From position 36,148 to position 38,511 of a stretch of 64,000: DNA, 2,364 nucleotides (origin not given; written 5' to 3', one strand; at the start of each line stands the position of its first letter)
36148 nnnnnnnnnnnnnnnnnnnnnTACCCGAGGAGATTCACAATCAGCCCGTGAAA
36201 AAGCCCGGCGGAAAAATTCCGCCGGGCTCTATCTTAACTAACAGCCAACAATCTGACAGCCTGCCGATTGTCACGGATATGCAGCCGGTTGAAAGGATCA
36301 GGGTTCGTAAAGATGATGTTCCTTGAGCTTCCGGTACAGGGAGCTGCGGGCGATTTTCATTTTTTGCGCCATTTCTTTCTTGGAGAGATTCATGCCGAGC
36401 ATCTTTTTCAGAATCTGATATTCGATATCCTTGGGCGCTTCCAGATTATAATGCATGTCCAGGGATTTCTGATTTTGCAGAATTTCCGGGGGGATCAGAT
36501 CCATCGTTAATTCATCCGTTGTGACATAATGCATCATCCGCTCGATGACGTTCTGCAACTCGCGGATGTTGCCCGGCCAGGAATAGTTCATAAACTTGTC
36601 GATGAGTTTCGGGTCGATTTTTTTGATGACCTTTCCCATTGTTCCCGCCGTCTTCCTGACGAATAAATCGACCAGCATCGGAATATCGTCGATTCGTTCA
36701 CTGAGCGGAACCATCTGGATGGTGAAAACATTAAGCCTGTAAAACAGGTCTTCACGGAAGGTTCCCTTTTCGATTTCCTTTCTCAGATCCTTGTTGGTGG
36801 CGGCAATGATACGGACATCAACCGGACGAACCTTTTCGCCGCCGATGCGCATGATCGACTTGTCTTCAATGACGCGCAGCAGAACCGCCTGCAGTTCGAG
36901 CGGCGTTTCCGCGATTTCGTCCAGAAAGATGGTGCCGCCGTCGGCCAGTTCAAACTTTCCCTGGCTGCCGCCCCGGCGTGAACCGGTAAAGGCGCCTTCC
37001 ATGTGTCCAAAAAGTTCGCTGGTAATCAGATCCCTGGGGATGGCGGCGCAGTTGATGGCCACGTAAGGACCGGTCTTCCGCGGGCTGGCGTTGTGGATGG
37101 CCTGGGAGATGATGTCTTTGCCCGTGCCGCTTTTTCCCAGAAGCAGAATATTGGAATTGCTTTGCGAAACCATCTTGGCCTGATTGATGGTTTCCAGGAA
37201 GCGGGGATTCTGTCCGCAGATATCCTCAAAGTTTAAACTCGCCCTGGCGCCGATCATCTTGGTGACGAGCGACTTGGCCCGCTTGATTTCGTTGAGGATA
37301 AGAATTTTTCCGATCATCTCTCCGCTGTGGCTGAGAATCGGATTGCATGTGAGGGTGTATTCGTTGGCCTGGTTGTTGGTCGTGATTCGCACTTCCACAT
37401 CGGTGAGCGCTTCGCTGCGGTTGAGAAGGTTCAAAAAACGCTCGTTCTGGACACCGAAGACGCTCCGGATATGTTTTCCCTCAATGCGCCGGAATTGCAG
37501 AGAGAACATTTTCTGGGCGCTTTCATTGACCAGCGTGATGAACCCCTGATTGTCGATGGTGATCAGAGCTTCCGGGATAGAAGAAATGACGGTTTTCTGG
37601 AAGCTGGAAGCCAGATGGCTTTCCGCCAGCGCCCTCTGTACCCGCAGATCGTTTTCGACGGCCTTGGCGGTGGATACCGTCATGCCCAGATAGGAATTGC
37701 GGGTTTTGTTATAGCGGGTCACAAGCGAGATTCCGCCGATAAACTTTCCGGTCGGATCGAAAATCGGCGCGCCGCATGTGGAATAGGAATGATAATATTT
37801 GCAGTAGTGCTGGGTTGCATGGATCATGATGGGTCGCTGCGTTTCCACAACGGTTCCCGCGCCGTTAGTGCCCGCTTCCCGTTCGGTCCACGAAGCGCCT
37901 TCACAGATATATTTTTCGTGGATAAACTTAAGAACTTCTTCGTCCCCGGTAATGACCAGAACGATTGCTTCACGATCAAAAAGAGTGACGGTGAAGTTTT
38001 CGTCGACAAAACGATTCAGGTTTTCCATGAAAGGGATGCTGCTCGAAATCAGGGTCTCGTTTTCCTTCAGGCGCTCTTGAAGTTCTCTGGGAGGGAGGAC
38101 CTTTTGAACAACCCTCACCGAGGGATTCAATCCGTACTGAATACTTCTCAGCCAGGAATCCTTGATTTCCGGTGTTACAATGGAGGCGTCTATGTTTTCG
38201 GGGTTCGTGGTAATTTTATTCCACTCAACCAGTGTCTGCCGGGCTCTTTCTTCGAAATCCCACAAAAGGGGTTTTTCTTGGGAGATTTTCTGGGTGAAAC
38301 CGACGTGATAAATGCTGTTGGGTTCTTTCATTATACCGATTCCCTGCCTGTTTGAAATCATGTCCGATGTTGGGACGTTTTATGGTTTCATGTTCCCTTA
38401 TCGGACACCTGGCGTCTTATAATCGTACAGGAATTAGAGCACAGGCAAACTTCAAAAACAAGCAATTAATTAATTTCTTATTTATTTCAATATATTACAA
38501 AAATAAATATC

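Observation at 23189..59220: A sigma-54 regulon readable from the DNA: seven -24/-12 promoters, five with a phased TGTCC-N7-GGACA dyad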

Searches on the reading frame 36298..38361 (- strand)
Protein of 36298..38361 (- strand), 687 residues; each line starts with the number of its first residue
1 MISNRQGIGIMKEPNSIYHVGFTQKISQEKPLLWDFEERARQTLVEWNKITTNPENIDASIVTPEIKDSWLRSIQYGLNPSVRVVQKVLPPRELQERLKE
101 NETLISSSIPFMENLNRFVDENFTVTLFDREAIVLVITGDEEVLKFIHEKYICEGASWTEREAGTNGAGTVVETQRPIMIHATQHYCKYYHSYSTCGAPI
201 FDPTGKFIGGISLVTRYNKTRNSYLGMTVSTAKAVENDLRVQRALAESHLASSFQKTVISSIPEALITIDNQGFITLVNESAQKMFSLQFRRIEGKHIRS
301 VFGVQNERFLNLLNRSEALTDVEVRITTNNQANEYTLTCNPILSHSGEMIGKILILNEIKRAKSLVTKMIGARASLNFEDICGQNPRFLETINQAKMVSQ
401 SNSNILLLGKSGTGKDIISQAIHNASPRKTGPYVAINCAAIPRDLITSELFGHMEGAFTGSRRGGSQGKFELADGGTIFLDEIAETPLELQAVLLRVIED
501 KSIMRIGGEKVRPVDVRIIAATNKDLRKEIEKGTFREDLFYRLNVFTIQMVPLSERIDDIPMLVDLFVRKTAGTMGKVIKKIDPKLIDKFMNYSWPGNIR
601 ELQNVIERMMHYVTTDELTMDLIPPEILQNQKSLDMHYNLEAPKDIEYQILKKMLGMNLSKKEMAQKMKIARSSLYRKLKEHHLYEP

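Call 9: search_protein_families(library=pfam, proteins=[window:36298-38361:-])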
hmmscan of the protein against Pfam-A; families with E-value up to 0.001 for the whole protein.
window:36298-38361:- (687 aa): 13 families
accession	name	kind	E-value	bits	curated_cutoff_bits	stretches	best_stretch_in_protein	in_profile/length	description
PF00158.32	Sigma54_activat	-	8.4e-67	224.5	20.2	1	381-549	1-168/168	Sigma-54 interaction domain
PF25601.1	AAA_lid_14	-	2e-23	82.5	27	1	555-634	2-81/87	AAA+ ATPase lid domain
PF14532.12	Sigma54_activ_2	-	1.8e-16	61.1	25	1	393-553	12-138/138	Sigma-54 interaction domain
PF07728.20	AAA_5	-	9e-10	39.1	22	1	404-525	1-124/139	AAA domain (dynein-related subfamily)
PF00989.32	PAS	-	4.3e-09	36.8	22.6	1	257-359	5-113/113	PAS fold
PF08448.16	PAS_4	-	7.3e-09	36.3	23.1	1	260-360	2-106/110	PAS fold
PF01590.32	GAF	-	9.8e-08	33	22.4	1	128-215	19-109/133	GAF domain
PF07724.20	AAA_2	-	4.7e-07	30.4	27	1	402-533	3-134/166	AAA domain (Cdc48 subfamily)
PF13426.13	PAS_9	-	9.4e-07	29.5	27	1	264-359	2-101/103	PAS domain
PF01078.27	Mg_chelatase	-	5e-06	26.5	20.3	0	457-523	89-157/207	Magnesium chelatase, subunit ChlI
PF01695.23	IstB_IS21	-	0.00011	22.3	24.1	0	374-427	65-117/238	IstB-like ATP binding protein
PF24820.1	Diguanyl_cycl_sensor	-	0.00059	20.2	28.1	0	259-339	2-81/109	Diguanylate cyclase-like sensor domain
PF05043.19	Mga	-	0.00066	20.6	21.1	0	634-681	5-53/87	Mga helix-turn-helix domain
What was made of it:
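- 36298..38331 (-): Enhancer-binding protein gene (677 aa): GAF/MimR_N-like domain, PAS, AAA+ sigma-54 activator domain, C-terminal Fis-type HTH. The L1 loop is GAFTGS. Pfam PF00158 E=8e-67, AAA_lid_14, PAS, GAF (call 9).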

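Call 17: find_related_loci(query=window:36298-38331:-, collection=genome_contigs, flank=10000)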
Query window:36298-38331:- (677 aa) in genome_contigs; peptide patterns used: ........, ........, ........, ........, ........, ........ (x = any residue, [..] = any of these).
296 stretches matched a pattern; 183 encode a relative of the query (tblastn E <= 1e-3); the best 80 are kept; 80 distinct loci.
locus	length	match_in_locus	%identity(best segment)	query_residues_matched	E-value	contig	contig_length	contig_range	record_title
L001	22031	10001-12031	82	1-677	0e+0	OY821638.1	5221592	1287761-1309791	MAG: Smithellaceae bacterium isolate 7d888188-1d27-4603-a379-950c855845c6 genome assembly, chromosome: 1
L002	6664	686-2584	39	55-670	1e-141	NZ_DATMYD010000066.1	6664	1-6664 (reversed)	MAG: Sporomusa sp. isolate SMAG_U13137 k141_127172, whole genome shotgun sequence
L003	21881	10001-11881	37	56-674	1e-130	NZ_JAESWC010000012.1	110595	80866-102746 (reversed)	Clostridium rhizosphaerae strain YIM B02515 GCM70020049_12, whole genome shotgun sequence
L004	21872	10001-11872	35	56-674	3e-119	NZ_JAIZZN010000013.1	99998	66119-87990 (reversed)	Clostridium sp. CS001 contig00013, whole genome shotgun sequence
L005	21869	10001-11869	36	56-672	3e-118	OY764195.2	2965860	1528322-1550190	MAG: Anaerovoracaceae bacterium isolate cdaadf04-e2f3-4fd8-80f9-b39a06479d73 genome assembly, chromosome: 1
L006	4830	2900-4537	39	56-601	7e-118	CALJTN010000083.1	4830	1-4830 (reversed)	MAG: uncultured Clostridiaceae bacterium isolate R1_Bin_METABAT__6_1 genome assembly, contig: c_000001431727, whole geno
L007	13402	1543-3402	36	56-675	8e-117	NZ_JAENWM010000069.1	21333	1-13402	MAG: Clostridium sp. isolate 5_8_m_bin12 k141_462125_length_21333_cov_250.7424, whole genome shotgun sequence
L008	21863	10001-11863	35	56-674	6e-115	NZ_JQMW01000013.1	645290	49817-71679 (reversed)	Clostridium sp. KNHs214 CC89DRAFT_scf7180000000034_quiver.8_C, whole genome shotgun sequence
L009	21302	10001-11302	37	230-674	1e-87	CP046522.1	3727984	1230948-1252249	Clostridium bovifaecis strain BXX chromosome, complete genome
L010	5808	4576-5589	41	363-674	1e-76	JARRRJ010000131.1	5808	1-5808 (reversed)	MAG: Sedimentisphaerales bacterium isolate Spart_225_MAG scaffold_11538, whole genome shotgun sequence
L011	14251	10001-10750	51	367-622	3e-76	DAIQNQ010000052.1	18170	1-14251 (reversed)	MAG TPA_asm: Thermonemataceae bacterium isolate CTOTU7332 NODE_3559_length_18170_cov_21.786530, whole genome shotgun seq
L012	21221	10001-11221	38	231-617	3e-75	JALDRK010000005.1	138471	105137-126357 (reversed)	MAG: Nitrospirales bacterium isolate RBC_NOB5 BC1.72.fa-5, whole genome shotgun sequence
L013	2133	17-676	56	378-598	3e-78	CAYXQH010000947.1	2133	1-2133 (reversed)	MAG TPA_asm: uncultured Saprospiraceae bacterium isolate binchicken_co385_29 genome assembly, contig: NODE_50962_length_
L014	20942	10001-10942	44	370-670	6e-74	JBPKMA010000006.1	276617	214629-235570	MAG: Nitrospiraceae bacterium isolate QQ_201912_bins_196 QQ_201912_bins_196_scaffold_6, whole genome shotgun sequence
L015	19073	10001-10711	52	363-600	4e-74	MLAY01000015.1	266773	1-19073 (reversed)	Marine bacterium AO1-C Bin2_contig__19_len_266773_cov_98.9051_ID_37, whole genome shotgun sequence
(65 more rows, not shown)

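Call 23: find_related_loci(query=window:36298-38331:-, collection=metagenome_contigs, flank=10000)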
Query window:36298-38331:- (677 aa) in metagenome_contigs; peptide patterns used: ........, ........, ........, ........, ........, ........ (x = any residue, [..] = any of these).
465 stretches matched a pattern; 215 encode a relative of the query (tblastn E <= 1e-3); the best 80 are kept; 80 distinct loci.
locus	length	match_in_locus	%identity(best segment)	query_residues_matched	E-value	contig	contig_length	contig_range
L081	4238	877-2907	82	1-677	0e+0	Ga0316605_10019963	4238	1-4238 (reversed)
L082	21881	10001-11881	37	56-674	1e-132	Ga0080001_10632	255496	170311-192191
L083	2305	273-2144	38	56-674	1e-137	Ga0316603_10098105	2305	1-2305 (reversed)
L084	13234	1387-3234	37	56-669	1e-125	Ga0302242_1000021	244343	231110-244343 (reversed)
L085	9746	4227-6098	36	56-674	1e-121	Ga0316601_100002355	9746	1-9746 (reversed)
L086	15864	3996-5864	36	56-674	4e-119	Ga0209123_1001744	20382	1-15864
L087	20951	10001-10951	44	370-670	1e-74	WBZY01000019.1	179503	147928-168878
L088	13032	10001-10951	44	370-670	1e-74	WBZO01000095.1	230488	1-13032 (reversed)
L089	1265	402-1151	50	367-622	2e-79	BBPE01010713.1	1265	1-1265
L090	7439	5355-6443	38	320-674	1e-73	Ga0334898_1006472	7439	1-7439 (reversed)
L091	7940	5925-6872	42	358-672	9e-73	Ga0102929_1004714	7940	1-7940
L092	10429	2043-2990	42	358-672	1e-72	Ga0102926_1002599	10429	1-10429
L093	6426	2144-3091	43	370-670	4e-72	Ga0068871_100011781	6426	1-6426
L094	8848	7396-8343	43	370-670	5e-72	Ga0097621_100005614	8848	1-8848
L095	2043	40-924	46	391-670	4e-74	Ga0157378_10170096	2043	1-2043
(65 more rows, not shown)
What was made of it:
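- Closest known: AdhR. Same: Identity is 35-39% over residues 56-674 (calls 17, 23).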
